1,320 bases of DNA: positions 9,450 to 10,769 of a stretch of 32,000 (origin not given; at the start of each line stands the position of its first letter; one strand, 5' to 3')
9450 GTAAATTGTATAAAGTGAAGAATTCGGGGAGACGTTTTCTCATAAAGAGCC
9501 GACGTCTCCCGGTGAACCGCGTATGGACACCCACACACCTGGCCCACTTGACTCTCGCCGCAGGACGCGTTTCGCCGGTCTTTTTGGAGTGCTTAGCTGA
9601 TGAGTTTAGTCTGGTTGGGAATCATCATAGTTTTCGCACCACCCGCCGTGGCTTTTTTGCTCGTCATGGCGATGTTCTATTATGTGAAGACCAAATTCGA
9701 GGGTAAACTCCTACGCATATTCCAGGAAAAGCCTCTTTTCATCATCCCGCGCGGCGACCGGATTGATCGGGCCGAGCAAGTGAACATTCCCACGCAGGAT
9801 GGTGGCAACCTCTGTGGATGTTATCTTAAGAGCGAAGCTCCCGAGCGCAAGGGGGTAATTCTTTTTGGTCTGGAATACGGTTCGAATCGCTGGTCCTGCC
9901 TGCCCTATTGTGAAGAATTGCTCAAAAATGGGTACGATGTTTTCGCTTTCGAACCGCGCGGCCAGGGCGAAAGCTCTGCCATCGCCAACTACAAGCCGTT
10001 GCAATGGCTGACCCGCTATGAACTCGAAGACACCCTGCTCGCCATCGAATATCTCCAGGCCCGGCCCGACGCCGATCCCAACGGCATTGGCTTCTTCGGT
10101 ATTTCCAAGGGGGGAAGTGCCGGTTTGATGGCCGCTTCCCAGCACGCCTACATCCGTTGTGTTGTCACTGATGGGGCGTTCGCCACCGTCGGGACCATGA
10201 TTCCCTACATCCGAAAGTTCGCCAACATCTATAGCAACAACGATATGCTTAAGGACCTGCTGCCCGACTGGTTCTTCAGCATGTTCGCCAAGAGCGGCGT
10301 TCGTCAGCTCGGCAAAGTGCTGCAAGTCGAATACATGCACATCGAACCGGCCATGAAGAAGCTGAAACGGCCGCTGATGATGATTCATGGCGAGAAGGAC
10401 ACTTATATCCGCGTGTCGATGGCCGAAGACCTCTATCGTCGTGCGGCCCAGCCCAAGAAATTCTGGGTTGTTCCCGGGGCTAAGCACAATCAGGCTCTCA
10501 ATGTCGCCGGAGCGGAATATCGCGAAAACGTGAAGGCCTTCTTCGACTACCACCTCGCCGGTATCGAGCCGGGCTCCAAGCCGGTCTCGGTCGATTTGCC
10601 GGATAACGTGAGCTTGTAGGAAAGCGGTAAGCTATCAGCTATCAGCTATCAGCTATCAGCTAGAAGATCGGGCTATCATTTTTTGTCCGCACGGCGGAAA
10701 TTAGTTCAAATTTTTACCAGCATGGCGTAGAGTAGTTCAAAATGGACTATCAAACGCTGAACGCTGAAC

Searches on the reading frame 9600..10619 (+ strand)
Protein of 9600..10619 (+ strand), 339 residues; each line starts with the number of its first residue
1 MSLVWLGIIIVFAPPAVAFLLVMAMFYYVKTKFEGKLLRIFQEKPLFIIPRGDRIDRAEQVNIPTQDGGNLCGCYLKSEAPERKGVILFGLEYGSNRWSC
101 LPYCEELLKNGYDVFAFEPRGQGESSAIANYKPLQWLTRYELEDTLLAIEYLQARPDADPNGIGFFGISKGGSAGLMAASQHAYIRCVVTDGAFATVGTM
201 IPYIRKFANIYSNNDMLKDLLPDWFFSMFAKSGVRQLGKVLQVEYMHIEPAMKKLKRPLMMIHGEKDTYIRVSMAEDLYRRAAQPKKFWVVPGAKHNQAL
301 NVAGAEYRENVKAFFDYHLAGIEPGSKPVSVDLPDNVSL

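Call 5: search_protein_families(library=pfam, proteins=[window:9600-10619:+], max_evalue=0.01)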
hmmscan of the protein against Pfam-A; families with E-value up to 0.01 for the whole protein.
window:9600-10619:+ (339 aa): 9 families
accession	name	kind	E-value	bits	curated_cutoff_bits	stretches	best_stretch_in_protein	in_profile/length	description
PF00561.26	Abhydrolase_1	-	1.3e-12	48.4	25.8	1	90-247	8-146/245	alpha/beta hydrolase fold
PF12146.15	Hydrolase_4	-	1.4e-11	44.6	27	2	102-210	22-125/239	Serine aminopeptidase, S33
PF00326.27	Peptidase_S9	-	1.3e-09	38.3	22.6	1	108-319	10-210/213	Prolyl oligopeptidase family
PF02129.25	Peptidase_S15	-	5.3e-07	30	23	1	106-191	46-126/262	X-Pro dipeptidyl-peptidase (S15 family)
PF08840.17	BAAT_C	-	8.7e-07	29.6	20.9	1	148-271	9-128/210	BAAT / Acyl-CoA thioester hydrolase C terminal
PF01738.24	DLH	-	2.4e-05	24.5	21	0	77-189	7-125/217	Dienelactone hydrolase family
PF12697.13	Abhydrolase_6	-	4.9e-05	24.5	26.3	1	105-301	21-207/217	Alpha/beta hydrolase family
PF05448.18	AXE1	-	0.0015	17.8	21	1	143-302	158-309/321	Acetyl xylan esterase (AXE1)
PF20434.5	BD-FAE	-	0.002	18.1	26.8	0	141-280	66-213/215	BD-FAE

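Call 6: search_protein_families(library=ncbifam, proteins=[window:9600-10619:+], max_evalue=0.01)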
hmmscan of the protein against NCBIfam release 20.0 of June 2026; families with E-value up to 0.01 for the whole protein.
window:9600-10619:+ (339 aa): 3 families
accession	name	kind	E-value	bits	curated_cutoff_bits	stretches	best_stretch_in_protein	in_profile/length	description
NF047920.1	lactonase_UilS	equivalog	3e-13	50.2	400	1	84-200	24-137/285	UilS family quorum-quenching N-acyl-homoserine lactonase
NF051488.1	bifunc_PcaDC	exception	0.00051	19.3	390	0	86-303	14-239/375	bifunctional 3-oxoadipate enol-lactonase/4-carboxymuconolactone decarboxylase PcaDC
NF050089.1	i_nPHAscl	equivalog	0.0017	17.5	300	0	251-298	225-272/288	intracellular short-chain-length polyhydroxyalkanoate depolymerase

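Call 35: search_solved_structures(query=window:9600-10616:+, max_evalue=0.01)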
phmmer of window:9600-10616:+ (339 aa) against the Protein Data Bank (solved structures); distinct sequences matched with E-value up to 0.01: 20.
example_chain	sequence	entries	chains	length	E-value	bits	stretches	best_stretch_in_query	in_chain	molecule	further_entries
5g59_A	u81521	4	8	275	1e-10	44.6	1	59-315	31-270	ESTERASE | Uncharacterized protein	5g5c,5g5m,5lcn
2hdw_A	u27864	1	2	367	1.6e-10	43.9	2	253-319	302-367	Hypothetical protein PA2218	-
7qjm_A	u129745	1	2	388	8.4e-08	35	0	82-190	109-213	alpha/beta-hydrolase (202)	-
7qjn_A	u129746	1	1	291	5.2e-07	32.4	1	93-296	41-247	Dienelactone hydrolase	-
2ock_A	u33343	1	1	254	2.1e-06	30.4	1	86-304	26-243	Valacyclovir hydrolase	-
5cml_A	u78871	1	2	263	2.3e-06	30.2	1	106-296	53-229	OsmC family protein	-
2ocg_A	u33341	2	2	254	2.8e-06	29.9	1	86-304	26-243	Valacyclovir hydrolase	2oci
2ocl_A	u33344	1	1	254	7.1e-06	28.6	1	86-304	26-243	Valacyclovir hydrolase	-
5leb_A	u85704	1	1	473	2.5e-05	26.8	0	97-147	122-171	DDD_D12_06_D12_06_D12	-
5xb6_A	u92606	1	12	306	5e-05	25.8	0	94-199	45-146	Uncharacterized protein YcjY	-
2o2g_A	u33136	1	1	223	9.7e-05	24.9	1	84-196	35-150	Dienelactone hydrolase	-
9pjb_A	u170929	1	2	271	0.00011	24.7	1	105-297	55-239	MHETase MHT043-5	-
2ecf_A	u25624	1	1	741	0.00018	24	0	106-191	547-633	Dipeptidyl peptidase IV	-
5yp1_A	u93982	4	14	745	0.00032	23.2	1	106-189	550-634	Dipeptidyl aminopeptidase 4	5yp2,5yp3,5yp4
7q4h_A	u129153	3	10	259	0.00083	21.8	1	109-190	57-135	Hydrolase_4 domain-containing protein | Serine aminopeptidase S33 domain-containing protein | Prolyl oligopeptidase family protein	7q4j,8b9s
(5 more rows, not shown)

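Call 43: find_homologous_proteins(query=window:9600-10616:+, max_evalue=0.00001)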
Query window:9600-10616:+ (339 aa): 1852 proteins with E <= 0.00001 among 3480 candidates; the best 120 are listed.
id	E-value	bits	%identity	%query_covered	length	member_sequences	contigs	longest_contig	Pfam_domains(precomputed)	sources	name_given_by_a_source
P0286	3.3e-168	577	72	99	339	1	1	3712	PF00326.28,PF12697.14,PF01738.25,PF08840.18,PF00561.27,PF12146.16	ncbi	-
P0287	3.6e-158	544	67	100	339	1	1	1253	PF00326.28,PF08840.18,PF00561.27,PF12146.16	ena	-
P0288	5.5e-147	507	65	98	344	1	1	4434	PF00326.28,PF12697.14,PF00561.27,PF12146.16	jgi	jgi:uncharacterized protein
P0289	4.7e-142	491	64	91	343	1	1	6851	PF02129.25,PF00326.28,PF12697.14,PF01738.25,PF08840.18,PF00561.27,PF12146.16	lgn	-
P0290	1.9e-133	463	58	99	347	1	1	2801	PF02129.25,PF00326.28,PF12697.14,PF01738.25,PF00561.27,PF12146.16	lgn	-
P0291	3.7e-132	459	60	97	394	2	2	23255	PF00561.27,PF12146.16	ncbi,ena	-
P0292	2.3e-130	453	59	100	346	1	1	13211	PF12697.14,PF01738.25,PF00561.27,PF12146.16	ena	-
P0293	2.0e-129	450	61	96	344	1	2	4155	PF00326.28,PF01738.25,PF00561.27,PF12146.16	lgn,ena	-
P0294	1.4e-128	447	60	97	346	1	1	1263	PF02129.25,PF00326.28,PF12697.14,PF00561.27,PF12146.16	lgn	-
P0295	1.8e-128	447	57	99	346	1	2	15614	PF02129.25,PF01738.25,PF00561.27,PF12146.16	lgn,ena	-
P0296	2.2e-127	443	58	97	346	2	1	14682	PF12697.14,PF00561.27,PF12146.16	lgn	-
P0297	1.3e-126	440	60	97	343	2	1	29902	PF00326.28,PF01738.25,PF08840.18,PF00561.27,PF12146.16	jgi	jgi:fermentation-respiration switch protein FrsA (DUF1100 family)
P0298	6.3e-126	438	58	100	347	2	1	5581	PF00326.28,PF12697.14,PF01738.25,PF00561.27,PF12146.16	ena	-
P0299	7.7e-126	438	57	97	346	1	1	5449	PF12697.14,PF01738.25,PF00561.27,PF12146.16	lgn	-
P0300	8.0e-126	438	57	96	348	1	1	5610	PF01738.25,PF08840.18,PF00561.27,PF12146.16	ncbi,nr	ncbi:MAG: hypothetical protein K8T89_26815 [Planctomycetes bacterium]|nr:hypothetical protein [Planc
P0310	2.6e-120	420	56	96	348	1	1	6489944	PF12697.14,PF00561.27,PF12146.16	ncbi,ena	-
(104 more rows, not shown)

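Call 44: find_encoding_contigs(protein=P0310, flank=10000, max_places=1)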
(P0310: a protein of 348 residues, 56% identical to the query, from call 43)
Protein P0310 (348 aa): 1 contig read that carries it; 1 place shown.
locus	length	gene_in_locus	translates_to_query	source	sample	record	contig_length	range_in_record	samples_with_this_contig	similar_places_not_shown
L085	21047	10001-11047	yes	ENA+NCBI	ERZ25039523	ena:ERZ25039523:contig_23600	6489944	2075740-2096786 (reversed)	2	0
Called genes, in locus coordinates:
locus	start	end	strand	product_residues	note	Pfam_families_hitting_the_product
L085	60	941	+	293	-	PF00535:Glycos_transf_2, PF10111:Glyco_tranf_2_2 (weak), PF13641:Glyco_tranf_2_3 (weak)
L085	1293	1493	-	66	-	PF14336:GLUCM-like_C (weak)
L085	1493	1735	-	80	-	PF14336:GLUCM-like_C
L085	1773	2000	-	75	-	-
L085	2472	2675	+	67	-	-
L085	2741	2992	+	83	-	-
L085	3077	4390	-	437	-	PF01425:Amidase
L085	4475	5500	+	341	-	PF01118:Semialdhyde_dh, PF22698:Semialdhyde_dhC_1, PF02774:Semialdhyde_dhC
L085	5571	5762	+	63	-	-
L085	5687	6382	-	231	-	PF01261:AP_endonuc_2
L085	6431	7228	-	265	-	PF13267:DUF4058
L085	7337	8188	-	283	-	-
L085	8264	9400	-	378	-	PF03417:AAT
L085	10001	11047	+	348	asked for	PF00561:Abhydrolase_1, PF12146:Hydrolase_4 (faint), PF12697:Abhydrolase_6 (weak)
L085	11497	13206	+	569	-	PF03321:GH3, PF23571:GH3_M, PF23572:GH3_C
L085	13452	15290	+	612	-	PF02353:CMAS (weak), PF06325:PrmA, PF13649:Methyltransf_25 (weak), PF13847:Methyltransf_31, PF02353:CMAS (weak), PF06325:PrmA (weak), PF13847:Methyltransf_31, PF13649:Methyltransf_25, +14 more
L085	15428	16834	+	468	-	PF05598:DUF772, PF01609:DDE_Tnp_1, PF13751:DDE_Tnp_1_6 (weak)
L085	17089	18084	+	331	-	PF00890:FAD_binding_2 (faint), PF01266:DAO, PF01494:FAD_binding_3 (weak), PF01946:Thi4 (weak), PF07992:Pyr_redox_2 (weak), PF12831:FAD_oxidored (weak), PF13450:NAD_binding_8, PF01593:Amino_oxidase, +1 more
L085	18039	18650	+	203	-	-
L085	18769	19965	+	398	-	PF08442:ATP-grasp_2, PF13549:ATP-grasp_5, PF24948:Citrate_synth_N, PF00549:Ligase_CoA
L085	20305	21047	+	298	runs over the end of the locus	-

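Call 59: list_cluster_members(proteins=[L086:13744-15447:+, L086:12667-13698:+, window:9600-10616:+, window:8056-9345:+, window:5592-5978:+, L086:8995-9390:+])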
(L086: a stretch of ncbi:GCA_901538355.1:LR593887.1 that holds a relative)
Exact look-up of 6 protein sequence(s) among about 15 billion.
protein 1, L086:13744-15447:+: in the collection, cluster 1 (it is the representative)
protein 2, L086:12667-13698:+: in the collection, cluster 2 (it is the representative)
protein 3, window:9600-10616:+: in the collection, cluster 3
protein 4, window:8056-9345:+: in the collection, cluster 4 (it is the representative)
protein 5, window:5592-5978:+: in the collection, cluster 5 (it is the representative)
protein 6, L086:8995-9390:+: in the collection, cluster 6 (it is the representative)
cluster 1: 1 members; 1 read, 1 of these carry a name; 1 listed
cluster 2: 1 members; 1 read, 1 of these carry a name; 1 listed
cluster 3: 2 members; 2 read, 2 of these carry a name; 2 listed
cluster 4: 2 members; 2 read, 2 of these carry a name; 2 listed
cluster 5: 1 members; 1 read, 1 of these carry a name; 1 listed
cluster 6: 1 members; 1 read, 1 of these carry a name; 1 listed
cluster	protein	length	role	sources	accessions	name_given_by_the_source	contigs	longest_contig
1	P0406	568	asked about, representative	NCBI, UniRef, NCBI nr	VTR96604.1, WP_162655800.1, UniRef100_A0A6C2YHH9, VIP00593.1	GH3 auxin-responsive promoter family protein [Tuwongella immobilis] | GH3 auxin-responsive promoter n=1 Tax=Tuwongella immobilis TaxID=692036 ...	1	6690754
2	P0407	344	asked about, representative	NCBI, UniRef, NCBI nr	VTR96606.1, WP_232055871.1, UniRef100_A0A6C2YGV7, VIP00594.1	alpha/beta hydrolase [Tuwongella immobilis] | AB hydrolase-1 domain-containing protein n=1 Tax=Tuwongella immobilis TaxID=692036 ... | alpha/beta fold hydrolase [Tuwongella immobilis]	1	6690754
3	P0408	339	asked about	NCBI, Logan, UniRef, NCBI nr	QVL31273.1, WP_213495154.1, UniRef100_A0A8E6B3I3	alpha/beta fold hydrolase [Telmatocola sphagniphila] | Alpha/beta fold hydrolase n=1 Tax=Telmatocola sphagniphila TaxID=1123043 ...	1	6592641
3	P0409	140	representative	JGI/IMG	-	fermentation-respiration switch protein FrsA (DUF1100 family)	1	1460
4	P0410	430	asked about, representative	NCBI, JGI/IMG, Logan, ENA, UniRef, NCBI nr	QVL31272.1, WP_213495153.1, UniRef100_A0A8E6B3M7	beta-ketoacyl-[acyl-carrier-protein] synthase family protein [Telmatocola sphagniphila] | 3-oxoacyl-[acyl-carrier-protein] synthase II | 3-oxoacyl-[acyl-carrier-protein] synthase 2 n=1 Tax=Telmatocola sphagniphila ...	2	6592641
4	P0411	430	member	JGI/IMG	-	3-oxoacyl-[acyl-carrier-protein] synthase II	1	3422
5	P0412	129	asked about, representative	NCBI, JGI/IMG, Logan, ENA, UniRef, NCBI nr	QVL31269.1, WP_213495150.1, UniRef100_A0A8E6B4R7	acyl carrier protein [Telmatocola sphagniphila] | acyl carrier protein | Acyl carrier protein n=1 Tax=Telmatocola sphagniphila TaxID=1123043 RepID=A0A8E6B4R7_9BACT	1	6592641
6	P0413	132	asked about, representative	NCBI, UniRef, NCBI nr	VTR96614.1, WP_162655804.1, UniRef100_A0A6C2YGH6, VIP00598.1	acyl carrier protein [Tuwongella immobilis] | Carrier domain-containing protein n=1 Tax=Tuwongella immobilis TaxID=692036 ...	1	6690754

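Call 82: find_encoding_contigs(protein=P0289, flank=7000, max_places=1)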
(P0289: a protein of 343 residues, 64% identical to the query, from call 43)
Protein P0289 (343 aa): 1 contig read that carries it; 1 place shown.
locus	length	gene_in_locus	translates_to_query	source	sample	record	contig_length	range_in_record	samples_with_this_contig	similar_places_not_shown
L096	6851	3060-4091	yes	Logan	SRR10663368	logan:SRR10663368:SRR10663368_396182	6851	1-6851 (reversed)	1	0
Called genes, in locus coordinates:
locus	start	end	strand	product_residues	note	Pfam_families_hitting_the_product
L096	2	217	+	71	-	?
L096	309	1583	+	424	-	PF00109:ketoacyl-synt, PF02801:Ketoacyl-synt_C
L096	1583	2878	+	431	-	PF00109:ketoacyl-synt, PF02801:Ketoacyl-synt_C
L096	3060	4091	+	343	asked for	PF01738:DLH (weak), PF02129:Peptidase_S15 (faint), PF00561:Abhydrolase_1 (weak), PF12146:Hydrolase_4 (faint), PF12697:Abhydrolase_6 (faint), PF00326:Peptidase_S9, PF08840:BAAT_C (weak)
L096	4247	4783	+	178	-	PF01625:PMSR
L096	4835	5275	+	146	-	PF01850:PIN (weak)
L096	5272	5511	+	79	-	-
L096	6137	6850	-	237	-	?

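Call 83: find_encoding_contigs(protein=P0297, flank=10000, max_places=1)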
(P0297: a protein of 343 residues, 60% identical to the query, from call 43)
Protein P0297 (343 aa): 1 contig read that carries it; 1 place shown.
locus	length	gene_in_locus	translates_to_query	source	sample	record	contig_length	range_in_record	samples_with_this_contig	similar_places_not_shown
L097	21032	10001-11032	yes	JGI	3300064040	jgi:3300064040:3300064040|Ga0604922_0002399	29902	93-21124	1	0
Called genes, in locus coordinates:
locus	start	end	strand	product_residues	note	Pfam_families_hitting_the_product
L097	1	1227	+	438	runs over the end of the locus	?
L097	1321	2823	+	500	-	PF02446:Glyco_hydro_77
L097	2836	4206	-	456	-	PF01011:PQQ (faint), PF13360:PQQ_2, PF13570:Beta-prop_ACSF4 (faint), PF13360:PQQ_2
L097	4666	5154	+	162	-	PF07977:FabA, PF22818:ApeI-like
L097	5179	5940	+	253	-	PF00106:adh_short, PF01370:Epimerase (weak), PF08659:KR, PF13561:adh_short_C2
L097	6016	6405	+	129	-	PF00550:PP-binding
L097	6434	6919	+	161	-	PF07977:FabA, PF22818:ApeI-like (weak)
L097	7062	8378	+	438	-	PF00109:ketoacyl-synt, PF02801:Ketoacyl-synt_C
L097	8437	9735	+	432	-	PF00109:ketoacyl-synt, PF02801:Ketoacyl-synt_C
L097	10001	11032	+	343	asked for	PF01738:DLH (faint), PF00561:Abhydrolase_1 (weak), PF12146:Hydrolase_4 (faint), PF00326:Peptidase_S9, PF08840:BAAT_C (faint)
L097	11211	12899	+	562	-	PF03321:GH3, PF23571:GH3_M, PF23572:GH3_C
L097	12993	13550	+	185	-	PF04264:YceI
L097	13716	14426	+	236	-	-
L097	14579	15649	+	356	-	PF00532:Peripla_BP_1 (weak), PF13407:Peripla_BP_4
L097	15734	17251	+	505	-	PF00005:ABC_tran, PF13304:AAA_21 (faint), PF00005:ABC_tran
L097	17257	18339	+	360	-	PF02653:BPD_transp_2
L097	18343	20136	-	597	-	PF04542:Sigma70_r2, PF04545:Sigma70_r4, PF08281:Sigma70_r4_2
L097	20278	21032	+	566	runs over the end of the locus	PF02463:SMC_N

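Call 84: find_homologous_proteins(query=L097:11211-12896:+, max_evalue=1e-10)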
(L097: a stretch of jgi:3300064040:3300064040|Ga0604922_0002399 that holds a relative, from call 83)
Query L097:11211-12896:+ (562 aa): 7369 proteins with E <= 1e-10 among 8000 candidates; the best 120 are listed.
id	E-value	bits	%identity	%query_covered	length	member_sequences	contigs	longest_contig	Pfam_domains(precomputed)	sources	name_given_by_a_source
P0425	0.0e+0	1229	96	100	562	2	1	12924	PF03321.20,PF23571.2,PF23572.2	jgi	jgi:hypothetical protein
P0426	0.0e+0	1036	78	99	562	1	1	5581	PF03321.20,PF23571.2,PF23572.2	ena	-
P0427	0.0e+0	1017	78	99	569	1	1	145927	PF03321.20,PF23571.2,PF23572.2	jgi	jgi:hypothetical protein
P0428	0.0e+0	1015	77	99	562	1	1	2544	PF03321.20,PF23571.2,PF23572.2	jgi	jgi:hypothetical protein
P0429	0.0e+0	1015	77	98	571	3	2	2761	PF03321.20,PF23571.2,PF23572.2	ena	-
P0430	0.0e+0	1014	77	99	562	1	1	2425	PF03321.20,PF23571.2,PF23572.2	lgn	-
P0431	0.0e+0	1012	76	99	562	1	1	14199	PF03321.20,PF23571.2,PF23572.2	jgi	jgi:GH3 auxin-responsive promoter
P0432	0.0e+0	1012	77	98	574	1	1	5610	PF03321.20,PF23571.2,PF23572.2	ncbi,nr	ncbi:MAG: GH3 auxin-responsive promoter family protein [Planctomycetes bacterium]|nr:GH3 auxin-respo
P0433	0.0e+0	1010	78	98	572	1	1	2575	PF03321.20,PF23571.2,PF23572.2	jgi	jgi:hypothetical protein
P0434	1.1e-297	1006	77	99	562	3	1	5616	PF03321.20,PF23571.2,PF23572.2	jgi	jgi:hypothetical protein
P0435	1.0e-295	1000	75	98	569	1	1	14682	PF03321.20,PF23571.2,PF23572.2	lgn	-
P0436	8.3e-295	997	76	99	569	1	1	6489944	PF03321.20,PF23571.2,PF23572.2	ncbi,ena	-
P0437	9.4e-294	993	75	98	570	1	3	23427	PF03321.20,PF23571.2,PF23572.2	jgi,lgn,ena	-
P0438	6.2e-293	990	75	99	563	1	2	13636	PF03321.20,PF23571.2,PF23572.2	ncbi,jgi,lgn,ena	jgi:hypothetical protein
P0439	6.9e-292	987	76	98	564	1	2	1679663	PF03321.20,PF23571.2,PF23572.2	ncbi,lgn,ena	-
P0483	1.9e-247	840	66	98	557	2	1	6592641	PF03321.20,PF23571.2,PF23572.2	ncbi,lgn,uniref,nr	ncbi:GH3 auxin-responsive promoter family protein [Telmatocola sphagniphila]|uniref:GH3 auxin-respon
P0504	2.6e-243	827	64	98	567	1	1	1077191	PF03321.20,PF23571.2,PF23572.2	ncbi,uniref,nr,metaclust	ncbi:GH3 auxin-responsive promoter family protein [Zavarzinella formosa]|uniref:GH3 auxin-responsive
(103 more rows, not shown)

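Call 85: find_encoding_contigs(protein=P0483, flank=10000, max_places=1)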
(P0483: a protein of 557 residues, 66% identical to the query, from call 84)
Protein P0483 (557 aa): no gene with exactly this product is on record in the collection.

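Call 96: predict_structure(alignment_id=A1)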
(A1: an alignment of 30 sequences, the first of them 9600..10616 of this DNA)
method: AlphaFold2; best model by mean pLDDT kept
length: 339 residues; sequences in the alignment: 30
mean_pLDDT: 88.9   pTM: 0.87
mean pLDDT of the five models: 88.9, 88.6, 87.3, 86.0, 85.3
residues with pLDDT >= 90: 212; 70-90: 108; 50-70: 7; < 50: 12
segments of 3 or more residues with pLDDT < 50: 329-339
pLDDT, mean of each block of 10 residues (from residue 1): 92 93 87 79 71 93 94 97 97 94 97 98 92 89 98 96 96 97 97 81 81 79 85 87 91 95 91 90 94 93 96 96 60 42
secondary structure, 60 per line:
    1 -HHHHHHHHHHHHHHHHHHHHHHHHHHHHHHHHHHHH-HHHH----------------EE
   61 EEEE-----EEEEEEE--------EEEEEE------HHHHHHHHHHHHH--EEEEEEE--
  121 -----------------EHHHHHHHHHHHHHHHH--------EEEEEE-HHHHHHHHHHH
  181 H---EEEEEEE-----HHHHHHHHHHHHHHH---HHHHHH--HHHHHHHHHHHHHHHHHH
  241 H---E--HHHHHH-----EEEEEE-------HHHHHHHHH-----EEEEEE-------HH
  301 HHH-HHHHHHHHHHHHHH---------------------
elements in order: H2-37 H39-42 E59-64 E70-76 E85-90 H97-109 E112-118 H139-154 E163-168 H170-181 E185-191 H197-211 H215-220 H223-241 H248-253 E259-264 H272-280 E286-291 H299-303 H305-318

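Call 98: fold_search(model_id=the predicted structure, library=pdb)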
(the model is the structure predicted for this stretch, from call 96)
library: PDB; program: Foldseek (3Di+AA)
matches with E <= 10: 1931; with E <= 0.001: 1720
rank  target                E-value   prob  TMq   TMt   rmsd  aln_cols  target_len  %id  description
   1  7qjm_A                2.5e-17  1.00  0.59  0.66  10.0       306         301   20  Crystal structure of an alpha/beta-hydrolase enzyme from Chloroflexus sp. MS-G (202) (released 2022-12-28)
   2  5g59                  3.6e-17  1.00  0.61  0.74   5.5       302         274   22  Structure of the Pyrococcus Furiosus Esterase Pf2001 with space group P3121 (released 2017-06-21)
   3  5lcn_B                5.2e-17  1.00  0.59  0.75   6.8       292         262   22  STRUCTURE OF THE PYROCOCCUS FURIOSUS ESTERASE PF2001 WITH SPACE GROUP P212121 (released 2017-08-02)
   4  5g5c                  7.5e-17  1.00  0.58  0.74   7.4       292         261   22  Structure of the Pyrococcus furiosus Esterase Pf2001 with space group C2221 (released 2017-06-21)
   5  7qjm_B                9.0e-17  1.00  0.56  0.63  10.3       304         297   19  Crystal structure of an alpha/beta-hydrolase enzyme from Chloroflexus sp. MS-G (202) (released 2022-12-28)
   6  5lcn_D                1.0e-16  1.00  0.59  0.73   7.6       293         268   22  STRUCTURE OF THE PYROCOCCUS FURIOSUS ESTERASE PF2001 WITH SPACE GROUP P212121 (released 2017-08-02)
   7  5g5m_B                4.3e-16  1.00  0.59  0.77   7.3       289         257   22  Structure of the Pyrococcus Furiosus Esterase Pf2001 with space group P21 (released 2017-06-21)
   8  2hdw_A                7.4e-16  1.00  0.54  0.57  10.7       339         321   19  Crystal structure of hypothetical protein PA2218 from Pseudomonas Aeruginosa (released 2006-11-28)
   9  5lcn_C                7.8e-16  1.00  0.58  0.73   7.8       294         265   21  STRUCTURE OF THE PYROCOCCUS FURIOSUS ESTERASE PF2001 WITH SPACE GROUP P212121 (released 2017-08-02)
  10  7d79_A                1.5e-15  1.00  0.58  0.67   9.6       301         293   17  The structure of DcsB complex with its substrate analogue (released 2021-01-27)
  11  5g5m_A                1.6e-15  1.00  0.59  0.78   6.9       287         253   22  Structure of the Pyrococcus Furiosus Esterase Pf2001 with space group P21 (released 2017-06-21)
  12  5lcn_A                2.6e-15  1.00  0.61  0.75   6.2       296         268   22  STRUCTURE OF THE PYROCOCCUS FURIOSUS ESTERASE PF2001 WITH SPACE GROUP P212121 (released 2017-08-02)
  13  2hdw_B                3.7e-15  1.00  0.55  0.59   9.2       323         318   19  Crystal structure of hypothetical protein PA2218 from Pseudomonas Aeruginosa (released 2006-11-28)
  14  8b4u                  4.2e-15  1.00  0.55  0.68   6.8       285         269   18  The crystal structure of PET46, a PETase enzyme from Candidatus bathyarchaeota (released 2023-08-23)
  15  7d78_A                1.2e-14  1.00  0.58  0.66   9.6       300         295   16  The structure of thioesterase DcsB (released 2021-01-27)
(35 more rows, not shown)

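Call 112: search_protein_families(library=pfam, proteins=[P0483], max_evalue=0.001)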
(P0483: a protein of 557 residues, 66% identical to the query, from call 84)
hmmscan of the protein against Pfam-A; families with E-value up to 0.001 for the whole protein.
P0483 (557 aa): 3 families
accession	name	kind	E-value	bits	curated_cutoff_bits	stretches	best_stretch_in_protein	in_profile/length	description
PF03321.19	GH3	-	1e-69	235.5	23.6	1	22-321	2-302/304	GH3 family N-terminal domain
PF23571.1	GH3_M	-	4e-20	72.1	23.6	1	348-418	3-75/75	GH3 family central domain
PF23572.1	GH3_C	-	8.8e-17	62.3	23.6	1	435-547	3-117/119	GH3 family C-terminal domain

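Call 123: find_encoding_contigs(protein=P0504, flank=10000, max_places=1)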
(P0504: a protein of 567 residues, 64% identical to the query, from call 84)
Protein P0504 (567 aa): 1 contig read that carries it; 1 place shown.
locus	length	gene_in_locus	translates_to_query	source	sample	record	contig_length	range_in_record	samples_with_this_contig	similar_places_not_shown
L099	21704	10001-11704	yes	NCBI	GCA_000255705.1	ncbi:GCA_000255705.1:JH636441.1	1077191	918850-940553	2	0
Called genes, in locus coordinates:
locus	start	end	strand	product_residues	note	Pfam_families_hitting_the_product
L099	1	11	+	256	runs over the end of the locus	PF00198:2-oxoacid_dh (faint)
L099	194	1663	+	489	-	PF07394:DUF1501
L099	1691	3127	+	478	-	PF13367:PrsW-protease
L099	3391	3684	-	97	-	-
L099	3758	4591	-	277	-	PF00535:Glycos_transf_2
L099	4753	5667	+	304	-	PF14257:DUF4349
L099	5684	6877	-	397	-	PF24981:Beta-prop_ATRN-LZTR1 (faint), PF13415:Beta-prop_FBX42 (faint), PF24681:Kelch_KLHDC2_KLHL20_DRC7 (faint)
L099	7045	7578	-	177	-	-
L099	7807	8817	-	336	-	PF00814:TsaD, PF22521:HypF_C_2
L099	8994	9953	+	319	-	PF00561:Abhydrolase_1, PF12146:Hydrolase_4 (faint), PF00326:Peptidase_S9 (faint)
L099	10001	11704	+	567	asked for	PF03321:GH3, PF23571:GH3_M, PF23572:GH3_C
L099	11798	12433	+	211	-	-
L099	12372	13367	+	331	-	PF00733:Asn_synthase (faint)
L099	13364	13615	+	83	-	-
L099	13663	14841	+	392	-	-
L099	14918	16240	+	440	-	-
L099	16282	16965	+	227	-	PF01648:ACPS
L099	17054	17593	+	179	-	-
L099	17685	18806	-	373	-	-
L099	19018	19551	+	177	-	PF00227:Proteasome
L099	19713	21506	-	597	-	PF02776:TPP_enzyme_N, PF00205:TPP_enzyme_M, PF02775:TPP_enzyme_C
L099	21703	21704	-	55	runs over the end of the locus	-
